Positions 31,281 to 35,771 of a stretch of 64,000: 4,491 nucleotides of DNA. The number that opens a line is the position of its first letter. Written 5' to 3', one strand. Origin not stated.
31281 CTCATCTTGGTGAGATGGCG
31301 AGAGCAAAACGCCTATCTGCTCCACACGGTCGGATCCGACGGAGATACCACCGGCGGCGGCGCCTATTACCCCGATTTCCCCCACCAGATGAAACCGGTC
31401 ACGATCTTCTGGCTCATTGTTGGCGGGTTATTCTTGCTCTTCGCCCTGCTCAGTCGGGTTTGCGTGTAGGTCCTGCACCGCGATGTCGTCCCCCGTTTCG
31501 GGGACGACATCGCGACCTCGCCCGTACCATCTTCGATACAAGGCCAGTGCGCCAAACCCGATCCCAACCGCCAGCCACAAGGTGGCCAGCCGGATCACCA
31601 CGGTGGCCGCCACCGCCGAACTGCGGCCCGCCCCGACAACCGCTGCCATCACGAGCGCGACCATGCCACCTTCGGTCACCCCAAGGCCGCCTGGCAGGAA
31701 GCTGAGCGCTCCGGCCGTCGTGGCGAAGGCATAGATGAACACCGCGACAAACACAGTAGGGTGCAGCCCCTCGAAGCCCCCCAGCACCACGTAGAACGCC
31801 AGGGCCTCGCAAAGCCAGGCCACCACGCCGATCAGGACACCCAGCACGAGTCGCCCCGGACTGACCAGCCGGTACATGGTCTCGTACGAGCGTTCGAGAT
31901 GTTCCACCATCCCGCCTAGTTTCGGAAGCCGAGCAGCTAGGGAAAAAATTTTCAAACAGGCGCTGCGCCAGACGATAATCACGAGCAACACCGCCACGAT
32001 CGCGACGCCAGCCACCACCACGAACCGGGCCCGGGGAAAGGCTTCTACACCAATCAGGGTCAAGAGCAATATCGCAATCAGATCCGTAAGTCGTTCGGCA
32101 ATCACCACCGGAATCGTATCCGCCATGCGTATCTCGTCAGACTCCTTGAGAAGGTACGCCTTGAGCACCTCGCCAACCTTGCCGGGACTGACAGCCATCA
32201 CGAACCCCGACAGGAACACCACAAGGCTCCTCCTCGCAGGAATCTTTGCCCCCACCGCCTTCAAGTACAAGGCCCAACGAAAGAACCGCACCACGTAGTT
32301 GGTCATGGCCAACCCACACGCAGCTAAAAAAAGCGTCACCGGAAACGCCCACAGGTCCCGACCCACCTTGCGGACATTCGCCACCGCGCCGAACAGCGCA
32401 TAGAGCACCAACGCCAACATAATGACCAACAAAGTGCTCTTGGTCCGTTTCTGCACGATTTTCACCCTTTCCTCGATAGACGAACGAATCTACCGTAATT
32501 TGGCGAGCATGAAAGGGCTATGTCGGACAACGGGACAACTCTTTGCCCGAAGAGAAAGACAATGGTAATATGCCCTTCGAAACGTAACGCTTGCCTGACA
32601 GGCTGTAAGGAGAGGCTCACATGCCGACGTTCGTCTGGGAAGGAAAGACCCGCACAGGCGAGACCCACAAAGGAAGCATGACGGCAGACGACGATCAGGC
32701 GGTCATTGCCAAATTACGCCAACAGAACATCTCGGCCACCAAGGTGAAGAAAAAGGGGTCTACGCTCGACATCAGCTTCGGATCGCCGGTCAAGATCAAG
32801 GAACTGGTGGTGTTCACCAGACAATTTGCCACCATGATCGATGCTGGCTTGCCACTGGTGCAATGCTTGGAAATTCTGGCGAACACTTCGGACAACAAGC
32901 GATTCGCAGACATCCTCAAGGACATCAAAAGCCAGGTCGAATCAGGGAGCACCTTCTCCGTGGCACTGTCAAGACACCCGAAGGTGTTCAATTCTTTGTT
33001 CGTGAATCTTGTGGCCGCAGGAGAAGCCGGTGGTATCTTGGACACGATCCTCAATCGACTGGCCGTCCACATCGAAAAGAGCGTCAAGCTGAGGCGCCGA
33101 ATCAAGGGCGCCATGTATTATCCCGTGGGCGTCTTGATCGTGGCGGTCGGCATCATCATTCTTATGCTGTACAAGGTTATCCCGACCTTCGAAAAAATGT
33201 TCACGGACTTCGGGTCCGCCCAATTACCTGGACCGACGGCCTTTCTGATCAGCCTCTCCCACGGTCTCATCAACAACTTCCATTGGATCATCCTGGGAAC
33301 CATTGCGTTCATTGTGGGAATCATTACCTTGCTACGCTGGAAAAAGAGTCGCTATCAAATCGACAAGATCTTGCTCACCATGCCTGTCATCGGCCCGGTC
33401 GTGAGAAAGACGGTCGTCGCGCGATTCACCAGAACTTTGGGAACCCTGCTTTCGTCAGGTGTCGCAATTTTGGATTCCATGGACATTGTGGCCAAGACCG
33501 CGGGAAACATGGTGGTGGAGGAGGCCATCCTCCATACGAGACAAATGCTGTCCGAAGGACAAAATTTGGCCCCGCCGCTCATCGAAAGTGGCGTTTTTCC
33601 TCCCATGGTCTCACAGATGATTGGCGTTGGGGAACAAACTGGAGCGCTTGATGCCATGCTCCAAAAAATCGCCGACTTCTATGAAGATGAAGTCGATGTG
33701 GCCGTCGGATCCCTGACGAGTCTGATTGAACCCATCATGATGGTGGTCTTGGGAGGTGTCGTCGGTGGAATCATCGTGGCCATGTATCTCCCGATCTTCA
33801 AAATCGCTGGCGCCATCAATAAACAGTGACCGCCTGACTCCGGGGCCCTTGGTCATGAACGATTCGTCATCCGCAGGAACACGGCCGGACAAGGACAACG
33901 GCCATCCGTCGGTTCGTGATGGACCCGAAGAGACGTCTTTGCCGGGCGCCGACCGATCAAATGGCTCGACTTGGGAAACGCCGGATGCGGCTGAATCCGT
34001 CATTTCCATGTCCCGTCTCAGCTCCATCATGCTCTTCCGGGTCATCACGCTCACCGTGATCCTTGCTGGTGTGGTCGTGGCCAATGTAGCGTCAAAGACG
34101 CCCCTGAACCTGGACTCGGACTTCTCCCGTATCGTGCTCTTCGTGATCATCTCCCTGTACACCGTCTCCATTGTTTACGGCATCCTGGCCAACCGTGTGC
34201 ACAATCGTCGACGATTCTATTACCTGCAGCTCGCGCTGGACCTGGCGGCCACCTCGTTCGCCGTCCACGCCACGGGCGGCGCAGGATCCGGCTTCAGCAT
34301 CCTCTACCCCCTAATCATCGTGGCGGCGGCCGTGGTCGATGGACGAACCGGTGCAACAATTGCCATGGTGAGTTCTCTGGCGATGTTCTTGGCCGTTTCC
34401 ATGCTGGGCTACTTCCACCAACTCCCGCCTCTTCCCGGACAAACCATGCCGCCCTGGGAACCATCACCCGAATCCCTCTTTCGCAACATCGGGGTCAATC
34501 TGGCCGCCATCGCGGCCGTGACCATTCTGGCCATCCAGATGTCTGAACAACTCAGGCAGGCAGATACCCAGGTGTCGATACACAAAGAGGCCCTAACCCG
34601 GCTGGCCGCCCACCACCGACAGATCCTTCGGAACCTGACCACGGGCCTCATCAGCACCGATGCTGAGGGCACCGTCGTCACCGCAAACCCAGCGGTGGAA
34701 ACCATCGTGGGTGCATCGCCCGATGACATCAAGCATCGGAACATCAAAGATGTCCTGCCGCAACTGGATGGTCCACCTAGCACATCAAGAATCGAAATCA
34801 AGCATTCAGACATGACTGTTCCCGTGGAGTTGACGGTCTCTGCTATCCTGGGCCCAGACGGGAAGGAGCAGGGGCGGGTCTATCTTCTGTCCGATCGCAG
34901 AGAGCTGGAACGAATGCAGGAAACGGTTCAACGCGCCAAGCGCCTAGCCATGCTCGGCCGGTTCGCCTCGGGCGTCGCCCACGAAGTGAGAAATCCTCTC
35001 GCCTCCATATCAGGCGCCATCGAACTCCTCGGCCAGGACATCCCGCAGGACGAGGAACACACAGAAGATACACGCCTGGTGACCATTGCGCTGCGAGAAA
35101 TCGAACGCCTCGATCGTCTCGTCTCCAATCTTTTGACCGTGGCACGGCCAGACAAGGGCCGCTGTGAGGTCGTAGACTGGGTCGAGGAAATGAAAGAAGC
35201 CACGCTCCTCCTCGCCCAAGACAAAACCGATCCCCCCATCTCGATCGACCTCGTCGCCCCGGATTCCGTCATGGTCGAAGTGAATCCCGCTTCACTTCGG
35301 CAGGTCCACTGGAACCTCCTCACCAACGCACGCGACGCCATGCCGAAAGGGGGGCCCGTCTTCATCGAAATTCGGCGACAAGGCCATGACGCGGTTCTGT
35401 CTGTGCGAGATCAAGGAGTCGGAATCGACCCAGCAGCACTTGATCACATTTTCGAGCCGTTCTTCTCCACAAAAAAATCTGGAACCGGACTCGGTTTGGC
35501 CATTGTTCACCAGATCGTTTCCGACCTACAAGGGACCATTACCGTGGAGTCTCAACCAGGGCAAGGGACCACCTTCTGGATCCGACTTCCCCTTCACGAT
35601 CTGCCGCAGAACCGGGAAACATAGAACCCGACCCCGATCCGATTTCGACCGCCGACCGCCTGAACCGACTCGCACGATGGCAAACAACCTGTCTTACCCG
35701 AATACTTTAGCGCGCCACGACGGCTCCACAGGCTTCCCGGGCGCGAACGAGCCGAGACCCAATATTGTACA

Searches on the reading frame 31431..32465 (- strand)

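Call 30: search_protein_families(library=pfam, proteins=[window:31431-32465:-], max_evalue=0.0001)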
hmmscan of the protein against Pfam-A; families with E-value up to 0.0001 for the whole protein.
window:31431-32465:- (345 aa): 1 family
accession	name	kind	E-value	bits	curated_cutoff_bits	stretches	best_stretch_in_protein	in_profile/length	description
PF03706.18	LPG_synthase_TM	-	3.1e-47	161.9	33.4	1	15-303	1-302/302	Lysylphosphatidylglycerol synthase TM region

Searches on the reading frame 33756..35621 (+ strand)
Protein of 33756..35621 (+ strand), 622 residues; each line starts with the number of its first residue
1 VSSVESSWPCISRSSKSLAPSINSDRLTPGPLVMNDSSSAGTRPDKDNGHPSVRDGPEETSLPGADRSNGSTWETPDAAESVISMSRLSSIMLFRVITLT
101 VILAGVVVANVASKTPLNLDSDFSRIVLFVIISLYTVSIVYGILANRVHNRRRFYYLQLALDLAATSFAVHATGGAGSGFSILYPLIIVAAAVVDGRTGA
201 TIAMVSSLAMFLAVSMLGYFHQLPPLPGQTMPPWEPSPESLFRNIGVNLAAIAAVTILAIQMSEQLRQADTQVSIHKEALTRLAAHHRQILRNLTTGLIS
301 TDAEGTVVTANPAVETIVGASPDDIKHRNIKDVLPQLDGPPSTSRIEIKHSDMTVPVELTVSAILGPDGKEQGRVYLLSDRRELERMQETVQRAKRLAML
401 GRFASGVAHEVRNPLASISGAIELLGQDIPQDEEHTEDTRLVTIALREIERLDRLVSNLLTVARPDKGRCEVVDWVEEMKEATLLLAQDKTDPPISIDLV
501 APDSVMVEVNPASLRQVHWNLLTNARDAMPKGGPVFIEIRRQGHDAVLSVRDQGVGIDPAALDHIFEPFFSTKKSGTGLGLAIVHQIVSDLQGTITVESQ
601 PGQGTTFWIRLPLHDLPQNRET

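Call 30: search_protein_families(library=pfam, proteins=[window:33756-35621:+], max_evalue=0.0001)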
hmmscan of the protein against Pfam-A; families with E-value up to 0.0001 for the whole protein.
window:33756-35621:+ (622 aa): 7 families
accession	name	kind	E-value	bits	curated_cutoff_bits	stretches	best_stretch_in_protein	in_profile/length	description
PF02518.31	HATPase_c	-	7.6e-32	110.5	26.4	1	511-614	3-110/111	Histidine kinase-, DNA gyrase B-, and HSP90-like ATPase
PF00512.31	HisKA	-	1.6e-16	60.5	26.9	1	400-468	2-66/66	His Kinase A (phospho-acceptor) domain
PF25323.1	6TM_PilS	-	3.2e-12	47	27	1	87-271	10-187/189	PilS-like transmembrane domain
PF00989.32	PAS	-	3.7e-08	33.8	22.6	1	286-337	2-53/113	PAS fold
PF08448.16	PAS_4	-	1.5e-05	25.6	23.1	0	292-341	2-51/110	PAS fold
PF13581.12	HATPase_c_2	-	2.5e-05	24.7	27.4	0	520-608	42-124/127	Histidine kinase-like ATPase domain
PF13426.13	PAS_9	-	6.2e-05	23.6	27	0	297-347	3-50/103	PAS domain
